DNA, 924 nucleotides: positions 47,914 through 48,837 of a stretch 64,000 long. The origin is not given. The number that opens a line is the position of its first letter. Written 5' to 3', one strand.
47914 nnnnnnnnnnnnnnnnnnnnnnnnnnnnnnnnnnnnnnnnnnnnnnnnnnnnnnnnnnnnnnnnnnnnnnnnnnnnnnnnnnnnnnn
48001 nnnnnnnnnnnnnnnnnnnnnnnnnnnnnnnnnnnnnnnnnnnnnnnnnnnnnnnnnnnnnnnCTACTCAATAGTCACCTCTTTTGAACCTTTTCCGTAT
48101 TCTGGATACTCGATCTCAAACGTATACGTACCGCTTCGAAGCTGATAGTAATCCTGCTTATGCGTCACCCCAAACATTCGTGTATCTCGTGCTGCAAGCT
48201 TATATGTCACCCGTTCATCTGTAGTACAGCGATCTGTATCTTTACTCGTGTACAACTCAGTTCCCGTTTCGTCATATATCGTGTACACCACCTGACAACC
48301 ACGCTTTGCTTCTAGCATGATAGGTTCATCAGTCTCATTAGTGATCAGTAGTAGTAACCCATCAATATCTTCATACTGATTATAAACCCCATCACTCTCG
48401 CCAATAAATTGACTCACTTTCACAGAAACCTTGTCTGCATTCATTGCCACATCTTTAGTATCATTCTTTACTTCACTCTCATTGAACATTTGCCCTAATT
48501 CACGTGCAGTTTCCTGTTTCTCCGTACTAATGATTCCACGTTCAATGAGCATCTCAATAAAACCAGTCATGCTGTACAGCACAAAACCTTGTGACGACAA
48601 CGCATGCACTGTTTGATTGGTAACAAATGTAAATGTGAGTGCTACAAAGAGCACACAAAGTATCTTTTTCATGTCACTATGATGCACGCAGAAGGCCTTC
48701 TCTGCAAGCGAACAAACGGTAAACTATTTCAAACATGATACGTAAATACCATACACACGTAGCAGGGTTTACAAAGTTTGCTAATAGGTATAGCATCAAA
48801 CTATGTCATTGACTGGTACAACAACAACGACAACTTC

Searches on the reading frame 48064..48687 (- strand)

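Call 3: search_protein_families(library=pfam, proteins=[window:48064-48687:-], max_evalue=0.1)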
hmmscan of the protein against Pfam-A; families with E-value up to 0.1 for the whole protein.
window:48064-48687:- (207 aa): 1 family
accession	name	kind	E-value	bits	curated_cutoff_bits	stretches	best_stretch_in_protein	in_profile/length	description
PF12690.13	BsuPI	-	0.00025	21.4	22.9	1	113-193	18-95/101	Intracellular proteinase inhibitor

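Call 4: search_protein_families(library=ncbifam, proteins=[window:48064-48687:-], max_evalue=0.1)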
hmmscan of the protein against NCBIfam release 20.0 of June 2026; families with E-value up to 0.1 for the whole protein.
window:48064-48687:- (207 aa): 0 families
